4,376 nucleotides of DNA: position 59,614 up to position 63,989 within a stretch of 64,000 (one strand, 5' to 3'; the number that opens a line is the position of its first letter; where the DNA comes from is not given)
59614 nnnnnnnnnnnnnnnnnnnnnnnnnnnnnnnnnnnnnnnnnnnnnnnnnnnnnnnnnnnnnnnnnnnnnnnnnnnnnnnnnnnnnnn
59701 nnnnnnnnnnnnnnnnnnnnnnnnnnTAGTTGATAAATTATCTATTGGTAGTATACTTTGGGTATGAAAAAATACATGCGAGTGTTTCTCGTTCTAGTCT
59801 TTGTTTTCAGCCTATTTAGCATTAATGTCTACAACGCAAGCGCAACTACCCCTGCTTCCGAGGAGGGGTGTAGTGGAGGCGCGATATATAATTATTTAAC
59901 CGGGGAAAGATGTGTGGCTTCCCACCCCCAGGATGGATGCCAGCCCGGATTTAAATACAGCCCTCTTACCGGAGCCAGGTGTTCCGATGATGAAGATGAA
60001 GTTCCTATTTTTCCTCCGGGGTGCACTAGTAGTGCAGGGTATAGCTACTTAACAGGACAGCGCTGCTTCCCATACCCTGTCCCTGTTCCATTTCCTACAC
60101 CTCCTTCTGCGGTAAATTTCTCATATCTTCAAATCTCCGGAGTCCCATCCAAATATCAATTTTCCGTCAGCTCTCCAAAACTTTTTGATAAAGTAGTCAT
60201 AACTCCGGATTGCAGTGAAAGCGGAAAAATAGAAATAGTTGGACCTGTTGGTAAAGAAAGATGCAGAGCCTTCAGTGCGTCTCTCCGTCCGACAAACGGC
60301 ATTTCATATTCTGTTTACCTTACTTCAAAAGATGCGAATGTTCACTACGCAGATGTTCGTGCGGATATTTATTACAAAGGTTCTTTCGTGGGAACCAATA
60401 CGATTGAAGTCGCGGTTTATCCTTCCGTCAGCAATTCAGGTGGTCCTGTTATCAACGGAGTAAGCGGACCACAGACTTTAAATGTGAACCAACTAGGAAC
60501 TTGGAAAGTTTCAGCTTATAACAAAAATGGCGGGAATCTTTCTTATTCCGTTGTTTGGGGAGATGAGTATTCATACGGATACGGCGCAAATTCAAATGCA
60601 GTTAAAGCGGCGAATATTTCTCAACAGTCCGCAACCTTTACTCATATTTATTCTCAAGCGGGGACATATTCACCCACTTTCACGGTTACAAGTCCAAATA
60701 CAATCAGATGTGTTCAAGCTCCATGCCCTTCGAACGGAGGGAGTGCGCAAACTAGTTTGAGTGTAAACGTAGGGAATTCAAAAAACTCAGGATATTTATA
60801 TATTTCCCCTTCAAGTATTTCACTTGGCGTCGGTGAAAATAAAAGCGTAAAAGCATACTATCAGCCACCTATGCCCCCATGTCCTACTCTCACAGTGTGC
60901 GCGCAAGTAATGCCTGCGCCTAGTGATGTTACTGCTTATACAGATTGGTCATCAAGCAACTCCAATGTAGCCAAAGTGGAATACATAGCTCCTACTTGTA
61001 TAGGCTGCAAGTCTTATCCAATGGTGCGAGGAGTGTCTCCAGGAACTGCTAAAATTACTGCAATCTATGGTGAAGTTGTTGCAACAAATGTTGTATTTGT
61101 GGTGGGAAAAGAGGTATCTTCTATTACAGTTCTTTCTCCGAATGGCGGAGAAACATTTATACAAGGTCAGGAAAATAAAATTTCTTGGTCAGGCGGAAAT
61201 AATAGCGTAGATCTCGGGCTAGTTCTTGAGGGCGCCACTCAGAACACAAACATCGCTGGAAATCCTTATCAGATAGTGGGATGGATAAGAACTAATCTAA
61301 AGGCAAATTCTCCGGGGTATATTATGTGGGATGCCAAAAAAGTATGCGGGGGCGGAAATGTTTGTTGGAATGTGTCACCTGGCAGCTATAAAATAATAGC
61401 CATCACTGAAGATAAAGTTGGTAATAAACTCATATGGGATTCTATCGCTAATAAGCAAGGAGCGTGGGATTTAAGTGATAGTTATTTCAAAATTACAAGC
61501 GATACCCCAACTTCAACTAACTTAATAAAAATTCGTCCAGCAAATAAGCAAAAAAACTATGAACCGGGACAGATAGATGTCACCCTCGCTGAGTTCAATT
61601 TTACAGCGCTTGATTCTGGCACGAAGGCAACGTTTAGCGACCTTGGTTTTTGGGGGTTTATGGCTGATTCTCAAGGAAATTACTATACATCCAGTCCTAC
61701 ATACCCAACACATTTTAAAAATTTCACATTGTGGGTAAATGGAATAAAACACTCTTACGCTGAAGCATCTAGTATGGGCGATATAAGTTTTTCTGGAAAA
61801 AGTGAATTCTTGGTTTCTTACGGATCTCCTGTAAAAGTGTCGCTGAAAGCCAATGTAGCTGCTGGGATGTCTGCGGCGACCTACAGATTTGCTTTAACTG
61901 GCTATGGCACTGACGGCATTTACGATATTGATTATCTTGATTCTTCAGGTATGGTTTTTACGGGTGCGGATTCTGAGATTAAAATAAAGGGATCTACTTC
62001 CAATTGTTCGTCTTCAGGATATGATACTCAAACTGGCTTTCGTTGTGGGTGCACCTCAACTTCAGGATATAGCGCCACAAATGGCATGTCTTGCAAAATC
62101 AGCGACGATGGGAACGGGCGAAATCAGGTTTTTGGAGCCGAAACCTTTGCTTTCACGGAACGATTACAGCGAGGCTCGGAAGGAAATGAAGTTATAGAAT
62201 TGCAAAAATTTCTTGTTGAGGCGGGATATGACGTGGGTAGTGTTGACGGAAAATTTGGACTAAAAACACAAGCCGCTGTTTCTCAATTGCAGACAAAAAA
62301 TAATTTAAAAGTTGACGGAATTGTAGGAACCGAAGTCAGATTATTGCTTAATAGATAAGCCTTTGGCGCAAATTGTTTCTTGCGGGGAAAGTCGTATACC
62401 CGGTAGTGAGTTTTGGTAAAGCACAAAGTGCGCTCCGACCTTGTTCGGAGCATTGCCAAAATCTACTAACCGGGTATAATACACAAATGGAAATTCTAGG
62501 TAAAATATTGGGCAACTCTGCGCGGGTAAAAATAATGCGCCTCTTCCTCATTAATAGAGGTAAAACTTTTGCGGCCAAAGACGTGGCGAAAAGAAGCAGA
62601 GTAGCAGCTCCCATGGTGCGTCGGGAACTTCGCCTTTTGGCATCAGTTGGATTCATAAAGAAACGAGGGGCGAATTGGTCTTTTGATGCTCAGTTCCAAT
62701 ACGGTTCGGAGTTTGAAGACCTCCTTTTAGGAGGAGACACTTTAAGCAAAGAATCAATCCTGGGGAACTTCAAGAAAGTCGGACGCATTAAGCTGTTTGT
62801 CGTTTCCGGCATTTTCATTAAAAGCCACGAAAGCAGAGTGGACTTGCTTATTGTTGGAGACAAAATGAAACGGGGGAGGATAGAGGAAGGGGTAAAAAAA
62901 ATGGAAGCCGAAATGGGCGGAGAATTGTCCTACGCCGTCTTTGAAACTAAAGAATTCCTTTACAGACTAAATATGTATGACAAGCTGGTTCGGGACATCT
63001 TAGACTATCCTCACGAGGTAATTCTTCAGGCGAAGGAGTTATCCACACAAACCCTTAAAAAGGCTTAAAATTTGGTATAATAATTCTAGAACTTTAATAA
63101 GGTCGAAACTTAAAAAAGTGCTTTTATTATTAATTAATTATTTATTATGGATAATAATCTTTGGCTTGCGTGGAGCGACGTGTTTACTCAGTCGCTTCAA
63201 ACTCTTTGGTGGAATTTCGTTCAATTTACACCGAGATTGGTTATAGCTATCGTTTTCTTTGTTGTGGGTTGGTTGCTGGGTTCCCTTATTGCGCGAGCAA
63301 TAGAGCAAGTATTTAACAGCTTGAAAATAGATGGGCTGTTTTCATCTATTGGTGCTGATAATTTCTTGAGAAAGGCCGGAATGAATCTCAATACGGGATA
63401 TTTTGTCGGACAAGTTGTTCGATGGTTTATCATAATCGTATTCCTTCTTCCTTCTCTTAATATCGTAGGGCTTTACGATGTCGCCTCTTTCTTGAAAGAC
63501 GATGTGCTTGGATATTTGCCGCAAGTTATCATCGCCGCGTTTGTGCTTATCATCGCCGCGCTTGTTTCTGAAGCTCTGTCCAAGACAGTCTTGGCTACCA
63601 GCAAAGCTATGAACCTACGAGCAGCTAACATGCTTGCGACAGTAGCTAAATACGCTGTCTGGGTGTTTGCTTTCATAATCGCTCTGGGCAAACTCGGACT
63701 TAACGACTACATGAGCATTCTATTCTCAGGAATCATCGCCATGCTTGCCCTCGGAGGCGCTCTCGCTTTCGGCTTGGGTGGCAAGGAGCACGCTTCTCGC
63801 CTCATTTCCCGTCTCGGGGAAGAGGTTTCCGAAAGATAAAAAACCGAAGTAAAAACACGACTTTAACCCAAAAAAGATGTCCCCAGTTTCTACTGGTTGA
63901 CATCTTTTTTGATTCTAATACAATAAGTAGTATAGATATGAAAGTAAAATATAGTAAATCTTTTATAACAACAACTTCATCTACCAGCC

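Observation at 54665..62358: Three tandem secreted adhesin-like genes with a shared, recently duplicated C-terminal cassette and leaderless-type promoters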

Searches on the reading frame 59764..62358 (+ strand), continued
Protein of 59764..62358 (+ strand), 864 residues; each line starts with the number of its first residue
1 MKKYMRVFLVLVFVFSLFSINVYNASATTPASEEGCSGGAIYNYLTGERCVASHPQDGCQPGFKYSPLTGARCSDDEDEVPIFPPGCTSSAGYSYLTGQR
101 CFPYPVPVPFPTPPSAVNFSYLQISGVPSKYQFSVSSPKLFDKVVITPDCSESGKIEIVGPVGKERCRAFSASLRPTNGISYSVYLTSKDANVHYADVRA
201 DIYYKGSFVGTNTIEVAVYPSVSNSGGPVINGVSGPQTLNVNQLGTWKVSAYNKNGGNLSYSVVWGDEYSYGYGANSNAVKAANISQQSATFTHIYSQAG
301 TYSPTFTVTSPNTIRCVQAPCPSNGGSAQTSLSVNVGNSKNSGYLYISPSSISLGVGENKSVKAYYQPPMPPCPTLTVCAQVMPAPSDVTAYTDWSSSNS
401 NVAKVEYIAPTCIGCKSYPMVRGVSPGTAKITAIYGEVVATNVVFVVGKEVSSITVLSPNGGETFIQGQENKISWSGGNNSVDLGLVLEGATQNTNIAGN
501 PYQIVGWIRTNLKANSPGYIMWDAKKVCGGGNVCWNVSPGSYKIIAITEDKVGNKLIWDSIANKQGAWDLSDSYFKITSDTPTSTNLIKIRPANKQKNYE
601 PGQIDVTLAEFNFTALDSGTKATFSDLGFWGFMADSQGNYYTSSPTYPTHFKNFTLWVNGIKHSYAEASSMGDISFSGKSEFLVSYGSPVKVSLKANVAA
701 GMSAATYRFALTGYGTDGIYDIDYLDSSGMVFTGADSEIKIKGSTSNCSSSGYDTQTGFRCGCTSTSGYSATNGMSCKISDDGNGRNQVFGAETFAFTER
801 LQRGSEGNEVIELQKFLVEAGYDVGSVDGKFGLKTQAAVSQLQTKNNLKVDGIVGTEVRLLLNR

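Call 69: fold_search(model_id=the predicted structure, library=pdb)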
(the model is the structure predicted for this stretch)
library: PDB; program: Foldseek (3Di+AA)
matches with E <= 10: 1947; with E <= 0.001: 174
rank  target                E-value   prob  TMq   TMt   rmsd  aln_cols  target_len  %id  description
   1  7r5k_10               1.1e-09  1.00  0.10  0.05  35.8       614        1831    9  Human nuclear pore complex (constricted) (released 2022-06-22)
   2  3b43                  1.6e-09  1.00  0.12  0.17  29.5       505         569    9  I-band fragment I65-I70 from titin (released 2008-01-22)
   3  8a0y_A                1.0e-08  1.00  0.14  0.20  28.0       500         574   10  Crystal structure of mouse contactin 2 immunoglobulin domains (released 2023-11-01)
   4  5k6w_A                2.7e-08  1.00  0.11  0.17  31.0       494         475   10  Sidekick-1 immunoglobulin domains 1-5 (released 2016-09-28)
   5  7sqc_F0               4.6e-08  1.00  0.10  0.22  22.4       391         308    9  Ciliary C1 central pair apparatus isolated from Chlamydomonas reinhardtii (released 2022-04-13)
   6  7ahs_B                5.1e-08  1.00  0.11  0.24  21.6       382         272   10  titin-N2A Ig81-Ig83 (released 2021-03-24)
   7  8wa2_A                5.1e-08  1.00  0.11  0.06  27.3       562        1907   11  cryo-EM structure of native mastigonemes isolated from Chlamydomonas reinhardtii at 3.0 angstrom resolution (released 2024-04-10)
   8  7ol4_D                6.0e-08  1.00  0.14  0.19  18.9       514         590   10  Mouse contactin-1 neurofascin-155 immunoglobulin domains adhesion complex (released 2022-12-14)
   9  7ptp_A                6.0e-08  1.00  0.12  0.13  25.6       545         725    9  In-situ structure of pentameric S-layer protein (released 2021-12-15)
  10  8k53_B                1.4e-07  1.00  0.14  0.20  26.8       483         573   11  Structure of the Dimeric Human CNTN2 Ig 1-6-FNIII 1-2 Domain in an Asymmetric State (released 2023-12-06)
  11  8k3j_A                2.8e-07  1.00  0.14  0.19  27.6       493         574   10  Structure of human CNTN2 immunoglobulin domains 1-6 homo-dimer (released 2024-07-17)
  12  4ybh_A                3.3e-07  1.00  0.09  0.18  24.2       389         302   12  Crystal structure of the human RAGE ectodomain (VC1C2 fragment) in complex with human S100A6 (released 2016-03-02)
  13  8wa2_F                3.9e-07  1.00  0.10  0.07  27.4       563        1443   11  cryo-EM structure of native mastigonemes isolated from Chlamydomonas reinhardtii at 3.0 angstrom resolution (released 2024-04-10)
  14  8wa2_E                3.9e-07  1.00  0.10  0.07  27.9       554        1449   11  cryo-EM structure of native mastigonemes isolated from Chlamydomonas reinhardtii at 3.0 angstrom resolution (released 2024-04-10)
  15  9qk2_F                3.9e-07  1.00  0.11  0.14  29.6       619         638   11  Structure of the Complement classical and lectin pathway C3 convertase in complex with substrate C3 (released 2025-12-24)
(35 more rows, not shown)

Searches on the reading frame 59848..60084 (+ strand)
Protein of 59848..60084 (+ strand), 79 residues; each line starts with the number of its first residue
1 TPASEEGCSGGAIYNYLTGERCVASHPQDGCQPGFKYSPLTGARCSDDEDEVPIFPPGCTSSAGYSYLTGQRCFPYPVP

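Call 17: search_protein_families(library=pfam, proteins=[window:59848-60084:+], max_evalue=10)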
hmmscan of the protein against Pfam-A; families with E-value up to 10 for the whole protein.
seq(79 aa): 0 families

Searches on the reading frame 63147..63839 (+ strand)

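Call 58: search_protein_families(library=pfam, proteins=[window:63147-63839:+], max_evalue=0.001)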
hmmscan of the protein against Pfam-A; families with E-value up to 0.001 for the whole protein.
window:63147-63839:+ (230 aa): 1 family
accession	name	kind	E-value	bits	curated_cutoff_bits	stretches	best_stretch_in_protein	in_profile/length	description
PF05552.17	MS_channel_1st_1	-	1.4e-13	50.9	22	2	15-62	1-48/50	Mechanosensitive ion channel, conserved TM helix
